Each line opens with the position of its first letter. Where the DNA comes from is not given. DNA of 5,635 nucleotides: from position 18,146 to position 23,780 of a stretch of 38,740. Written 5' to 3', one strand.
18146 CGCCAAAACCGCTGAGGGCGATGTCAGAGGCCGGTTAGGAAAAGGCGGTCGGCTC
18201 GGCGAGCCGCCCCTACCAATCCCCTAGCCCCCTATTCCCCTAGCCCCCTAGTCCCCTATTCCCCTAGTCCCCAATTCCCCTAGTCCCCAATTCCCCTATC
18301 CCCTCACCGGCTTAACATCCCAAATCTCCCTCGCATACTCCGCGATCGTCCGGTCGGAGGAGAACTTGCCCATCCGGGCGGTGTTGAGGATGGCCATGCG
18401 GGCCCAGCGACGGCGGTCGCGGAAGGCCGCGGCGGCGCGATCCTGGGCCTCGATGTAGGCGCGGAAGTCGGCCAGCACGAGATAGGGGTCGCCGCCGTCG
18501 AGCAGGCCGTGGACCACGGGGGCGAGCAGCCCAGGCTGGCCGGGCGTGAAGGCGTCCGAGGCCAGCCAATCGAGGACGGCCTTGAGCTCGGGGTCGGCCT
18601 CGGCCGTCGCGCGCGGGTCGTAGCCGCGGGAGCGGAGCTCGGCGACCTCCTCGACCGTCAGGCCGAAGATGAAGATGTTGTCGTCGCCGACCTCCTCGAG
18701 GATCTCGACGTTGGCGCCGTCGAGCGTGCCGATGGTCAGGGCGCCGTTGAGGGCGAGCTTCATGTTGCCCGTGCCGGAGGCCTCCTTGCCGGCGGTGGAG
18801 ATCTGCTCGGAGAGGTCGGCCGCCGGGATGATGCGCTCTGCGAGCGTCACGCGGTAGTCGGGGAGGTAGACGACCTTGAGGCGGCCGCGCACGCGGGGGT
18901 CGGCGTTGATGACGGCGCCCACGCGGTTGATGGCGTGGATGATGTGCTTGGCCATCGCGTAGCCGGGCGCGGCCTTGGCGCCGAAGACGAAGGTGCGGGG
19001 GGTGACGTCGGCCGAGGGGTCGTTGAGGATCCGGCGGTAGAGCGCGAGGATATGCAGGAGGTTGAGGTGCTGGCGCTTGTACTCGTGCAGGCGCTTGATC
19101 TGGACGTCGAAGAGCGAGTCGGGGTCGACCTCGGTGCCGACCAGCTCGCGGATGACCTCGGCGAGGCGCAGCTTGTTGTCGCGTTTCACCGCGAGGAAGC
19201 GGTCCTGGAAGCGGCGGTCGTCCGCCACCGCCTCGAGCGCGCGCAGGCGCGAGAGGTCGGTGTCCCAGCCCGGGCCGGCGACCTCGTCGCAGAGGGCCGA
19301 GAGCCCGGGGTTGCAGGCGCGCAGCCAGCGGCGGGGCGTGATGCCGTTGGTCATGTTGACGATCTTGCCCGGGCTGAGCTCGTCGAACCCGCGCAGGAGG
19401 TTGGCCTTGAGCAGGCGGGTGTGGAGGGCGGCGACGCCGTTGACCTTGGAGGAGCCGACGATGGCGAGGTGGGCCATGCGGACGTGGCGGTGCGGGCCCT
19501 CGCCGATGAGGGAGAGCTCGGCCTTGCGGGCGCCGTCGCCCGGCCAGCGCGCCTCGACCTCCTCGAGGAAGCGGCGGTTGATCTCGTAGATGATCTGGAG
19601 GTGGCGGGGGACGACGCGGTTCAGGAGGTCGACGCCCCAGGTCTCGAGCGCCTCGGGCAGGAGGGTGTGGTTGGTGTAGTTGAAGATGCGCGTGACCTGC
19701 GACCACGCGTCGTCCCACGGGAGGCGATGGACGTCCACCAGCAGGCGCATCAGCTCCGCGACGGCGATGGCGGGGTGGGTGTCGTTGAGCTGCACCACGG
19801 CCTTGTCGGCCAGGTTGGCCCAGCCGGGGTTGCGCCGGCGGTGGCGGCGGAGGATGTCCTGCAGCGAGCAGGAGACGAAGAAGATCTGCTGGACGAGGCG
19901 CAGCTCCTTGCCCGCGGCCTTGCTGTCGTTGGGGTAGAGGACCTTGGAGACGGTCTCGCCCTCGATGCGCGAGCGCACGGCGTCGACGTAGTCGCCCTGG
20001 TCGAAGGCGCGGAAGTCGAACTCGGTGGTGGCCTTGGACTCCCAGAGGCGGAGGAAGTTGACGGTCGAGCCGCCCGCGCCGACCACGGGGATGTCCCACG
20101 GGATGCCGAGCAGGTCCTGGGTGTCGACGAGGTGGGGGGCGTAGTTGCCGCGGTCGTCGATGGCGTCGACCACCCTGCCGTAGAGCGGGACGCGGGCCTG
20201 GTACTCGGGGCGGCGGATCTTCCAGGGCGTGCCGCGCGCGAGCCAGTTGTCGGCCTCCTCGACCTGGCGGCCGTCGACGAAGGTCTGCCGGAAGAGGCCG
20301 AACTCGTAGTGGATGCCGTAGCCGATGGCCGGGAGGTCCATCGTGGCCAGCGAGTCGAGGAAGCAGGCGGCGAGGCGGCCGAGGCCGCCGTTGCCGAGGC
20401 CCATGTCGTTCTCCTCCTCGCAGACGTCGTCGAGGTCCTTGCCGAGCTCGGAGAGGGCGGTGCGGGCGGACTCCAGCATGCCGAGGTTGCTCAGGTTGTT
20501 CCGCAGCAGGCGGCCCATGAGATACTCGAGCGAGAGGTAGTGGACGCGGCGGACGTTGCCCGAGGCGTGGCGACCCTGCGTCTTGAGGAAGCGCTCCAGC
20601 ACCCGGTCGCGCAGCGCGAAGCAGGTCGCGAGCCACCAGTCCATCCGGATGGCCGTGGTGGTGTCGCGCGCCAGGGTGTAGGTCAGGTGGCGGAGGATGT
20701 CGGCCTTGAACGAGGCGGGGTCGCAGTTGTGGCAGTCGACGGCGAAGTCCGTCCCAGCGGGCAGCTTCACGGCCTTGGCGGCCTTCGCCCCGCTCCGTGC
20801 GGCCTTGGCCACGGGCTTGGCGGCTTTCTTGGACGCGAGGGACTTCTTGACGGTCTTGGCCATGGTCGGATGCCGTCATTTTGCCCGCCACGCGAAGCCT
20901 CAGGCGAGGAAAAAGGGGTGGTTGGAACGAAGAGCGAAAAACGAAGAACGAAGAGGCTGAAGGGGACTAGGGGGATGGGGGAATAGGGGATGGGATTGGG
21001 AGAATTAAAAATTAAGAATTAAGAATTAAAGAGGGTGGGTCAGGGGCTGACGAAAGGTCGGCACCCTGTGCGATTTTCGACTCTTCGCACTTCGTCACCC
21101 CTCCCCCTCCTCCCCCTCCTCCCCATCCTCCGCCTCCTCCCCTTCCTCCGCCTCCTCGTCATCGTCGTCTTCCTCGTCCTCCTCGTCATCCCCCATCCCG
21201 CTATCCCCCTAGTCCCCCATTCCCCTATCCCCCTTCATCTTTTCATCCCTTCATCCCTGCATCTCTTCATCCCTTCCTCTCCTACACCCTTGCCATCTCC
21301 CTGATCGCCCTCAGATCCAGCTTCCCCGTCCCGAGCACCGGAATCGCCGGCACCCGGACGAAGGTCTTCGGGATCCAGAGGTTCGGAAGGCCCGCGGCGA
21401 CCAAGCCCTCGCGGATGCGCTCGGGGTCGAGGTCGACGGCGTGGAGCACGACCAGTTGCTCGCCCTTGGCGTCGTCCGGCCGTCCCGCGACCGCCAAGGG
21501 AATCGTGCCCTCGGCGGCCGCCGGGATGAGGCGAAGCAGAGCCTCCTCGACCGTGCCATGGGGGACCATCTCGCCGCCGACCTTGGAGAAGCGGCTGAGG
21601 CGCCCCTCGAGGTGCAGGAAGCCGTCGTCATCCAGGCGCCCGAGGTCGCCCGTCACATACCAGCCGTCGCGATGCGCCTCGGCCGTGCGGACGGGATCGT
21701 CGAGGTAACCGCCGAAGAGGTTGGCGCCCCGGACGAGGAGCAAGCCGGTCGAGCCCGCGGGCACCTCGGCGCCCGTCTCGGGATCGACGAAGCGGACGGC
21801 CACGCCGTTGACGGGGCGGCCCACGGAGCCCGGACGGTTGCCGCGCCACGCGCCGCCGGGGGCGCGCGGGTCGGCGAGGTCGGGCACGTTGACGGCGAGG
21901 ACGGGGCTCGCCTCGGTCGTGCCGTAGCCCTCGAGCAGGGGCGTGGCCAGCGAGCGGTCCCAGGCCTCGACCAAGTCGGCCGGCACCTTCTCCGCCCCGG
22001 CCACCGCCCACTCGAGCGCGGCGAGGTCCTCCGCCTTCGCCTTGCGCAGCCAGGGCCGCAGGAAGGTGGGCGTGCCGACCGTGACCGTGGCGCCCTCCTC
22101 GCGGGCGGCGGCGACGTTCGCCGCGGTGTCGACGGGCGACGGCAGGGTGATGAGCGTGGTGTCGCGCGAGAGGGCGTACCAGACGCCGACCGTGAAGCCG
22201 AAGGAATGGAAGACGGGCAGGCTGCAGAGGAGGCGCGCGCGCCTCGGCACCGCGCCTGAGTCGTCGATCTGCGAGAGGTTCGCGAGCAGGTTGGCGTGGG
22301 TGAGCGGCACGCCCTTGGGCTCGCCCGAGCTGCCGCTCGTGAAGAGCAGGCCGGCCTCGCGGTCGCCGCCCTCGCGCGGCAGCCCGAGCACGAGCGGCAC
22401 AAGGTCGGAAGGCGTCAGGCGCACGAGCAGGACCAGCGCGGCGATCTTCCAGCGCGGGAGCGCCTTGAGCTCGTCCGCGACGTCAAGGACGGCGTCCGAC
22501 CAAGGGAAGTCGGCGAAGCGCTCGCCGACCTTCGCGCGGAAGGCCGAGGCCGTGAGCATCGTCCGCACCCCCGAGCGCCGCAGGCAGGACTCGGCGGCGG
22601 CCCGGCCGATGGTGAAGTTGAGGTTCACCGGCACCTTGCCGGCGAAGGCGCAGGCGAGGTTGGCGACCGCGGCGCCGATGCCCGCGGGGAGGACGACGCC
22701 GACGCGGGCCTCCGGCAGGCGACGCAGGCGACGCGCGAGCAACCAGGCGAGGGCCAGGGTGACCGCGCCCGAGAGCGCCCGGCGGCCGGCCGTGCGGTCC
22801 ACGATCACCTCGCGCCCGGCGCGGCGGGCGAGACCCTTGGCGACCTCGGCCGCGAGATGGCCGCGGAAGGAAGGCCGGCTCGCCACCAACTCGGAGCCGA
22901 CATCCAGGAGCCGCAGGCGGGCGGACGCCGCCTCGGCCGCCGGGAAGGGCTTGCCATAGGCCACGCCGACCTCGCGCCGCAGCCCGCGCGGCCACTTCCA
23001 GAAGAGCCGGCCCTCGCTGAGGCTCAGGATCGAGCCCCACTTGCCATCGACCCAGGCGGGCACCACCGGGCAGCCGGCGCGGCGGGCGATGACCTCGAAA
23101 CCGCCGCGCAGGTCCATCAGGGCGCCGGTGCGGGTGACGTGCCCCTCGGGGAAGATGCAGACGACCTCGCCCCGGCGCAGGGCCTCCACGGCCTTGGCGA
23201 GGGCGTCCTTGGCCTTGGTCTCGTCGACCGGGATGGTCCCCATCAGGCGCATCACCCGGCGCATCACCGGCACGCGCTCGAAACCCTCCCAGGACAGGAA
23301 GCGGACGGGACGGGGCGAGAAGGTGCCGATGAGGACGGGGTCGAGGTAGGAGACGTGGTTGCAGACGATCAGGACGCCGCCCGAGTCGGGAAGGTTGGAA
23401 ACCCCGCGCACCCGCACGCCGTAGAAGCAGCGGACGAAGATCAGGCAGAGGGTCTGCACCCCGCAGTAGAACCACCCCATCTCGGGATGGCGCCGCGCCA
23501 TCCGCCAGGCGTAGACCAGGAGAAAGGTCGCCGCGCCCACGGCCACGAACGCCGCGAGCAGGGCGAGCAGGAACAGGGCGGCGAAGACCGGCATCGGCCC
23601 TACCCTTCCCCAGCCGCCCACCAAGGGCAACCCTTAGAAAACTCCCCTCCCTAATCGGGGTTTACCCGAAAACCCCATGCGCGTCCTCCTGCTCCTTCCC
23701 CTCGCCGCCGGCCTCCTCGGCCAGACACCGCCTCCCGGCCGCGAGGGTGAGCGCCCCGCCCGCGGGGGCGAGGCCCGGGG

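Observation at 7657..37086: Every long intergenic spacer is filled with one shared, shuffled vocabulary of short degenerate word repeats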

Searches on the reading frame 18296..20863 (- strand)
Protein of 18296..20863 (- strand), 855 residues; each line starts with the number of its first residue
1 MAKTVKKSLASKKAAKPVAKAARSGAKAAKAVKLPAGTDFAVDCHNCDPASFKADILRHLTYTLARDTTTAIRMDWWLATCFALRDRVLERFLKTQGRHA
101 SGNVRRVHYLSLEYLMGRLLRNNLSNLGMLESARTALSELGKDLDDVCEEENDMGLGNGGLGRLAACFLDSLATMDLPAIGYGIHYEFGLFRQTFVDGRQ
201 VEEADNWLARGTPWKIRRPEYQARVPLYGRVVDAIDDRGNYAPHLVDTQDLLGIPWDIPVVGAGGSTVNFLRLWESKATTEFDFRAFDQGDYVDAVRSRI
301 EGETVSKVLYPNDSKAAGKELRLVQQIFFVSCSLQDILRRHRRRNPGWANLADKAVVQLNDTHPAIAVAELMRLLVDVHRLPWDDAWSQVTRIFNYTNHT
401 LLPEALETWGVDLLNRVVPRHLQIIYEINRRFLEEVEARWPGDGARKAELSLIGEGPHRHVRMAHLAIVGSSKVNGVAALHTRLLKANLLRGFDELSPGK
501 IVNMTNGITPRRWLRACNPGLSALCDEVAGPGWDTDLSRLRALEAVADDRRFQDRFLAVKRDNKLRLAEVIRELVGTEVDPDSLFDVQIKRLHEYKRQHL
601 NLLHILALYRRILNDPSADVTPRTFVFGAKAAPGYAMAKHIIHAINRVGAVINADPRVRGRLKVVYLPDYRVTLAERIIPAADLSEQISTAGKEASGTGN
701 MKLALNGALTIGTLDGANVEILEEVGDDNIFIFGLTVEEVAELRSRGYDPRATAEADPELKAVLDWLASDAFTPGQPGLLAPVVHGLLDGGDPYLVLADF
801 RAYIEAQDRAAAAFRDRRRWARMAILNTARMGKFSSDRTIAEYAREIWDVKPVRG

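Call 12: search_protein_families(library=pfam, proteins=[window:18296-20863:-])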
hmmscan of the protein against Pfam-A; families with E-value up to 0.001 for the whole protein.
window:18296-20863:- (855 aa): 1 family
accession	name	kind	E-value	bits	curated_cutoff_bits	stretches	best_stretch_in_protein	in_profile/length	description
PF00343.26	Phosphorylase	-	0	1054.5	27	1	137-850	1-713/713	Carbohydrate phosphorylase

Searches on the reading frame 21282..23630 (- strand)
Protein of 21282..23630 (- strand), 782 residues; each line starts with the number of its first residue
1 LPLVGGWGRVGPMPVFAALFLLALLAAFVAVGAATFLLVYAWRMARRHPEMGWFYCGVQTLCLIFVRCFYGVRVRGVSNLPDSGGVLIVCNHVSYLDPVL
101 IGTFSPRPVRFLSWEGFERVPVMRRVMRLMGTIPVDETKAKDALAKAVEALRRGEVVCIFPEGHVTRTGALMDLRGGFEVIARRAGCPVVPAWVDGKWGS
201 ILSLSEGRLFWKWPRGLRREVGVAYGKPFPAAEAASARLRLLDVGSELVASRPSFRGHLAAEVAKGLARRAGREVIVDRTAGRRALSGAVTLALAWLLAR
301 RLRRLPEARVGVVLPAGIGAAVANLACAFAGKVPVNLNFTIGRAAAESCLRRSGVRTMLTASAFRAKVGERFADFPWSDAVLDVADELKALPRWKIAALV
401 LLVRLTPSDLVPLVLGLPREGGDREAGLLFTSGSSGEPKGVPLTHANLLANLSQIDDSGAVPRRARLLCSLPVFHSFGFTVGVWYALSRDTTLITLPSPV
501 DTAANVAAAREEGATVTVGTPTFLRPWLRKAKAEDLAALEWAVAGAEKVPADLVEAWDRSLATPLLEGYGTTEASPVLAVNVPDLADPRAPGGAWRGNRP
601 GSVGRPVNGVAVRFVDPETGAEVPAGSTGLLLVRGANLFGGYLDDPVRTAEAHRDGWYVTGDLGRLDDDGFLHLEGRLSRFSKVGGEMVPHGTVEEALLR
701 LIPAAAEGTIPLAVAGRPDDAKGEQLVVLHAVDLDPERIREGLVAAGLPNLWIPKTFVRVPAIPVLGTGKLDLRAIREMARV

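Call 12: search_protein_families(library=pfam, proteins=[window:21282-23630:-])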
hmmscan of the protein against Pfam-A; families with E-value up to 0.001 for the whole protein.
window:21282-23630:- (782 aa): 2 families
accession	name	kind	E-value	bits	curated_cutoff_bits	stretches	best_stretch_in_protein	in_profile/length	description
PF00501.34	AMP-binding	-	5.1e-61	207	29.9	1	268-643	6-384/384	AMP-binding enzyme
PF01553.26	Acyltransferase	-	3.1e-28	98.6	23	1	72-194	2-131/132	Acyltransferase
